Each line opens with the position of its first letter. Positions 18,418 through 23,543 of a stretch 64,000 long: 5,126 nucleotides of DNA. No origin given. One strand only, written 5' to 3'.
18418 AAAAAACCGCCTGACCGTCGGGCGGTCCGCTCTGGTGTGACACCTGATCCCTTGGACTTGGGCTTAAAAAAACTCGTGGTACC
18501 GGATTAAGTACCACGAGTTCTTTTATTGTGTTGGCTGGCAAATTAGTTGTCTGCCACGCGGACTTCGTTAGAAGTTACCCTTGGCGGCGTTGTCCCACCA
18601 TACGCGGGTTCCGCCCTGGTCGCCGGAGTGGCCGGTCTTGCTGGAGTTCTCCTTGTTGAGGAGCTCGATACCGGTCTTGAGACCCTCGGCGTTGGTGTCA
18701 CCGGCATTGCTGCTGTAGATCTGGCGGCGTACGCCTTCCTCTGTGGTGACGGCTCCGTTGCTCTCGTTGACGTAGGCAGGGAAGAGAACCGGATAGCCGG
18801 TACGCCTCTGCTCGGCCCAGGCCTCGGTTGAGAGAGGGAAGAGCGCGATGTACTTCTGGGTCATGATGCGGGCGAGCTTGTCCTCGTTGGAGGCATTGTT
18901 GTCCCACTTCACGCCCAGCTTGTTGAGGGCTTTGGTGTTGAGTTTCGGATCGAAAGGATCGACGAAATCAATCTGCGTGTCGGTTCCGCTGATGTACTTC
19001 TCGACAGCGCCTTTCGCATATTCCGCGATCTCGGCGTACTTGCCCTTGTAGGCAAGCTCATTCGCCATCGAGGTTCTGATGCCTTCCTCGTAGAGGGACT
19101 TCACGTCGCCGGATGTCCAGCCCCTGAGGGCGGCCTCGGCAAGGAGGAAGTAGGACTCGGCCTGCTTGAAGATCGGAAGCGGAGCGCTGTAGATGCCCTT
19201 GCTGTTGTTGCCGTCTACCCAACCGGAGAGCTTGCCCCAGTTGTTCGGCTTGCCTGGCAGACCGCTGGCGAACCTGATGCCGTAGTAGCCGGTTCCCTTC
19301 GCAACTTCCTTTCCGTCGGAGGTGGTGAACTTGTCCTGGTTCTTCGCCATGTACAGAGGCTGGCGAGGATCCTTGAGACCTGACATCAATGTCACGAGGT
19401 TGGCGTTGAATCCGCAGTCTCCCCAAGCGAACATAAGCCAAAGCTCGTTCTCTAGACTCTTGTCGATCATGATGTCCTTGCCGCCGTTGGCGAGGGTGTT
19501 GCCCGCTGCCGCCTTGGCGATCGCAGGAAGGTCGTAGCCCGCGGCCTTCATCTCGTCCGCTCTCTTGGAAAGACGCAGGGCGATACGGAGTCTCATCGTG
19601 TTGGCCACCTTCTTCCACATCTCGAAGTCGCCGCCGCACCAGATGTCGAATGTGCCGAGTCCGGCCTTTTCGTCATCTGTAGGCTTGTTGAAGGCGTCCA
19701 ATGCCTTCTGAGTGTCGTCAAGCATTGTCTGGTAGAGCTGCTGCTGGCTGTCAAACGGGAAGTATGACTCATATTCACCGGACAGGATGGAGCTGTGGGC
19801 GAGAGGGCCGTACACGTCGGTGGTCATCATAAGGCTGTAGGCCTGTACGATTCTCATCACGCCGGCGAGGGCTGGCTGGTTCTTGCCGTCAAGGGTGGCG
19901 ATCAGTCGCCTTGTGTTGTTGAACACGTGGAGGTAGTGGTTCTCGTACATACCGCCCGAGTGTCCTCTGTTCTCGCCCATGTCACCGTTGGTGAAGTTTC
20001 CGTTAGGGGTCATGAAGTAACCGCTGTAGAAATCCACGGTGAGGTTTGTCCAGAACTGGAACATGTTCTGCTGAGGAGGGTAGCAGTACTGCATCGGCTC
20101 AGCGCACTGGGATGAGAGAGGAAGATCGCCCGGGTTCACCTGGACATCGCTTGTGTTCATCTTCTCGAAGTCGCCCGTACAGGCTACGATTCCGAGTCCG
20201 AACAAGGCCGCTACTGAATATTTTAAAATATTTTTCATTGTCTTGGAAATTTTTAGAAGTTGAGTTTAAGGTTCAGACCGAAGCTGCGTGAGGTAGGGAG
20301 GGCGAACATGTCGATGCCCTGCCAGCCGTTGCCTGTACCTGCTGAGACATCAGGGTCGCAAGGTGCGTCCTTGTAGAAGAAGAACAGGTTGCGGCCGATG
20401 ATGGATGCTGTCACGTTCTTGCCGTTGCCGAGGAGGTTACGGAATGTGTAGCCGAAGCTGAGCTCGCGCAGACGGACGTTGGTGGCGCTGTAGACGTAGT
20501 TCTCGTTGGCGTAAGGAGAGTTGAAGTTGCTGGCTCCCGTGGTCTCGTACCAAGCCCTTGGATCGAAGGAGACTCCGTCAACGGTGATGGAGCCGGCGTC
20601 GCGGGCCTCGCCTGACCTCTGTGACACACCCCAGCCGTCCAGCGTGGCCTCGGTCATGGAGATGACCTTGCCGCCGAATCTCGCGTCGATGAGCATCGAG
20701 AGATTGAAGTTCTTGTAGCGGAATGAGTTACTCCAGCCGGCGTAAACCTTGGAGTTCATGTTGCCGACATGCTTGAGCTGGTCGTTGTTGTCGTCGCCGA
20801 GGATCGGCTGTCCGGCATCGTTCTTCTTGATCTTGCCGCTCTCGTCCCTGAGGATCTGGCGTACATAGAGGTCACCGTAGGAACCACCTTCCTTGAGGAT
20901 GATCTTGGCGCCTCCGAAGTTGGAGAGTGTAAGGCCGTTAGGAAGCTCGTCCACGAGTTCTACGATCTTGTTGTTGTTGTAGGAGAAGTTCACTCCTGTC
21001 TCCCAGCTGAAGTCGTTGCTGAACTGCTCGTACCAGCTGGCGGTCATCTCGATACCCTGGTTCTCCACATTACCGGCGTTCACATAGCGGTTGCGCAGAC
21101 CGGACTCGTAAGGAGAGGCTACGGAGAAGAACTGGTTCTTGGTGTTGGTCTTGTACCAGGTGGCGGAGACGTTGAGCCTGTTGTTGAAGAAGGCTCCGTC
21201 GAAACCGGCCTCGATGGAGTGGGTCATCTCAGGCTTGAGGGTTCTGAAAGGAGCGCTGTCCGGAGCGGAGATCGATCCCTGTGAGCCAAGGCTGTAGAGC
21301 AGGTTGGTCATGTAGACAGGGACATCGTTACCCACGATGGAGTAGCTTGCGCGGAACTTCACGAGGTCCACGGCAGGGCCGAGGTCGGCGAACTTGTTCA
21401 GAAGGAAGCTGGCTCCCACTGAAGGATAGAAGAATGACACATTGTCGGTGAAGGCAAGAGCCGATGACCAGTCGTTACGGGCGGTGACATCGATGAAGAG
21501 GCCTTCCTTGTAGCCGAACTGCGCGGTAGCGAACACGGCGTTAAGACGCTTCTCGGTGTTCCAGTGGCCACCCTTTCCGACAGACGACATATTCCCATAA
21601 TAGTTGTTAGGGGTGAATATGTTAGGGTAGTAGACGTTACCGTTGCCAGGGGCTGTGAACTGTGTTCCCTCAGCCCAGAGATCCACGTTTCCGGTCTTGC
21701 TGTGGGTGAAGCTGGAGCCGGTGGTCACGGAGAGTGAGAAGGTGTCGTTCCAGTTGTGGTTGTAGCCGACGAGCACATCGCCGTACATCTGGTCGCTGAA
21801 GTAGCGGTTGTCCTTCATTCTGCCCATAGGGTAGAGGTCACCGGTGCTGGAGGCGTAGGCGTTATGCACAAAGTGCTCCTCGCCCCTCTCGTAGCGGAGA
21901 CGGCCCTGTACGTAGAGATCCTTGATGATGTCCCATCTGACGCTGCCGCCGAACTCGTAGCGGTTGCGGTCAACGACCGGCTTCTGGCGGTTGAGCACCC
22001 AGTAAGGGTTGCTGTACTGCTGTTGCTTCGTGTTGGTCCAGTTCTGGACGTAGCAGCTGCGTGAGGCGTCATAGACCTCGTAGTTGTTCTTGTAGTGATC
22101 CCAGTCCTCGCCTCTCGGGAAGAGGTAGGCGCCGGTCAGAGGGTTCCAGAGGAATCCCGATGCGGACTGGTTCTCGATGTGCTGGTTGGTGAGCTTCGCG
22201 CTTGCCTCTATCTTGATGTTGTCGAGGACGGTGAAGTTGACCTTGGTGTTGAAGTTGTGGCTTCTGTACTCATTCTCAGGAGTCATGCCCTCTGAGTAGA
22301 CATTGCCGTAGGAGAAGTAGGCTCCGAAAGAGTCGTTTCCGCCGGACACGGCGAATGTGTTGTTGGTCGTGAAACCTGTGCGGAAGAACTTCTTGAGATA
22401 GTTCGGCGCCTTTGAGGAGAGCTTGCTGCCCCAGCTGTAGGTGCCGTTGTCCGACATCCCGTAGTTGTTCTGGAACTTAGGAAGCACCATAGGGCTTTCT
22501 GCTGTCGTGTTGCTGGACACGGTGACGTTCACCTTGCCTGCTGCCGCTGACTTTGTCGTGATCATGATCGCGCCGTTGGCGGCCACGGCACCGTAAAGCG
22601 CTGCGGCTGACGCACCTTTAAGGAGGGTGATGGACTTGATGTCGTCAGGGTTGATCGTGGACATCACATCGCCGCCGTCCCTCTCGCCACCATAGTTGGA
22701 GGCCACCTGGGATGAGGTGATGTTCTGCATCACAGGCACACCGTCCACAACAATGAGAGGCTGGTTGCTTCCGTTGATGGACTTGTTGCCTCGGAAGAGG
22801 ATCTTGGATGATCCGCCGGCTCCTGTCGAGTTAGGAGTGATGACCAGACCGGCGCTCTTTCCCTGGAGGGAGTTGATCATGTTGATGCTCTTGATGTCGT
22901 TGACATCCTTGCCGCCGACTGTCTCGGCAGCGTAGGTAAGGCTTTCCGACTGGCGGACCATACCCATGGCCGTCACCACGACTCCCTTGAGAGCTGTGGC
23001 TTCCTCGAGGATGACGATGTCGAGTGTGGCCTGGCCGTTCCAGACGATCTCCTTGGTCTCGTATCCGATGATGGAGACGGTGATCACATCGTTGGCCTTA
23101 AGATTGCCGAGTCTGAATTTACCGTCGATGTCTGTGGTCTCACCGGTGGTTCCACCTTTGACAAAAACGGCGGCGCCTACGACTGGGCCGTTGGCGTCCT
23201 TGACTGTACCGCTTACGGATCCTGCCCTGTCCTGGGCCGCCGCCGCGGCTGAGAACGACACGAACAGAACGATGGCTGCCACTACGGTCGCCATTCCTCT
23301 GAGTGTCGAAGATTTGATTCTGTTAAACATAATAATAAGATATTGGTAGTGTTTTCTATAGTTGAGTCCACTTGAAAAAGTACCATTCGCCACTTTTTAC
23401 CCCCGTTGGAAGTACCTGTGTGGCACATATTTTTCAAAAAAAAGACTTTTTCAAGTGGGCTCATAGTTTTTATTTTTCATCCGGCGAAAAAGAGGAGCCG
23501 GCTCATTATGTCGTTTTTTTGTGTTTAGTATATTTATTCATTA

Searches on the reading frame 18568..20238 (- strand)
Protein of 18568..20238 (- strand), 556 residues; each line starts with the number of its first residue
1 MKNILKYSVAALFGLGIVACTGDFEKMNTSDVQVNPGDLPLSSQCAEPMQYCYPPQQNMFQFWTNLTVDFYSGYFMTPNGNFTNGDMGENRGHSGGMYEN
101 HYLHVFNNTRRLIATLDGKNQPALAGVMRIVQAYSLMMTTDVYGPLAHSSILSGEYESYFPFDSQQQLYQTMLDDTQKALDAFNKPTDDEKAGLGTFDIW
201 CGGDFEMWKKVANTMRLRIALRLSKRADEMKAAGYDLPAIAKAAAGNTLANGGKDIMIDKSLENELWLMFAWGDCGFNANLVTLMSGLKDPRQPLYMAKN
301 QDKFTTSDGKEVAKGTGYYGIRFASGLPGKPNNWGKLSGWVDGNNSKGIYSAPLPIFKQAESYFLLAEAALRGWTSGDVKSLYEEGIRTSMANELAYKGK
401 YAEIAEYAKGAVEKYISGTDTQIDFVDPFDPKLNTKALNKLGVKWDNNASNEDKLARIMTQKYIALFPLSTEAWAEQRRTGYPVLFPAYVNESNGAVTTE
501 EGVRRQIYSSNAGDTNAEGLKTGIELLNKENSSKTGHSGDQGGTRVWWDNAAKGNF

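Call 55: search_protein_families(library=pfam, proteins=[window:18568-20238:-], max_evalue=0.0001)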
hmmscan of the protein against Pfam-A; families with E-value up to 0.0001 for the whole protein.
window:18568-20238:- (556 aa): 2 families
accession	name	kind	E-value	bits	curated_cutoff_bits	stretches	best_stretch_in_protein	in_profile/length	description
PF12741.13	SusD-like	-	2.2e-98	330.9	27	1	33-549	13-495/495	Susd and RagB outer membrane lipoprotein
PF12771.13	SusD-like_2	-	7.1e-54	183.7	27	1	67-496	31-407/415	Starch-binding associating with outer membrane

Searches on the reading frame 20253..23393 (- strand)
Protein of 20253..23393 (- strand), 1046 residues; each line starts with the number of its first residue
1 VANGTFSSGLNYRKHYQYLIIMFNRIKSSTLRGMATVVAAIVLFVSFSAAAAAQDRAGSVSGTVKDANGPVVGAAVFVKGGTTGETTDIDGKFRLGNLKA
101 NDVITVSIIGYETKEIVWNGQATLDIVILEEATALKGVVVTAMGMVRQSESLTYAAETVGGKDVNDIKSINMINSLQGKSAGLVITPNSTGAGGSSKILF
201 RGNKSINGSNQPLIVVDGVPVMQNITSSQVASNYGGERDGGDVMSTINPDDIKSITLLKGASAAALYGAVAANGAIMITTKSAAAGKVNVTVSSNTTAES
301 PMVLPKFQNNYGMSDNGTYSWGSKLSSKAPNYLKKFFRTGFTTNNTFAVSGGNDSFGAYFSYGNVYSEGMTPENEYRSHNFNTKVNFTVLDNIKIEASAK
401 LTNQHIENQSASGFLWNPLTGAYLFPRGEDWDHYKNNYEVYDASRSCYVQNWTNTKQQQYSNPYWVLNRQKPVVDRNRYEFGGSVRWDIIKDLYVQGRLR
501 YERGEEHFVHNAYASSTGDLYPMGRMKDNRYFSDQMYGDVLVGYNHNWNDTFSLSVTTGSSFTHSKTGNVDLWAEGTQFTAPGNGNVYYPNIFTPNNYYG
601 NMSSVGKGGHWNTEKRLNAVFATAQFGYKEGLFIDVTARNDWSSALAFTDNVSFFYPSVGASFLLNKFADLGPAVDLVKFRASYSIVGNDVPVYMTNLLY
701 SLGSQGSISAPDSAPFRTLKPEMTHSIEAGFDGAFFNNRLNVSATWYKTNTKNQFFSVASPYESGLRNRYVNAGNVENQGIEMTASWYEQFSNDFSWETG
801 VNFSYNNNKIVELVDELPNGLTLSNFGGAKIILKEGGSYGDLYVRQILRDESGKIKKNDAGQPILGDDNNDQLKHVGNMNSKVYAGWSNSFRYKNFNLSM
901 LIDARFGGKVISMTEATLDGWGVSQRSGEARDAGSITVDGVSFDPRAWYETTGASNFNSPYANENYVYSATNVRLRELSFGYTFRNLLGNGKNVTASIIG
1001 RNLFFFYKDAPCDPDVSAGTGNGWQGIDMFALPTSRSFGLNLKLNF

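Call 56: search_protein_families(library=pfam, proteins=[window:20253-23393:-], max_evalue=0.0001)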
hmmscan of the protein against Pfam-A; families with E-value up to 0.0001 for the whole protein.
window:20253-23393:- (1046 aa): 3 families
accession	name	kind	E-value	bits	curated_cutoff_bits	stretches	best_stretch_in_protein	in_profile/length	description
PF13715.12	CarbopepD_reg_2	-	6e-15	55.5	32.2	1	60-140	1-88/88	CarboxypepD_reg-like domain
PF07715.20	Plug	-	6.8e-14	52.7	23.9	1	151-275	4-107/107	TonB-dependent Receptor Plug Domain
PF13620.12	CarboxypepD_reg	-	3.7e-09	37.2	32.3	1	59-125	1-78/82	Carboxypeptidase regulatory-like domain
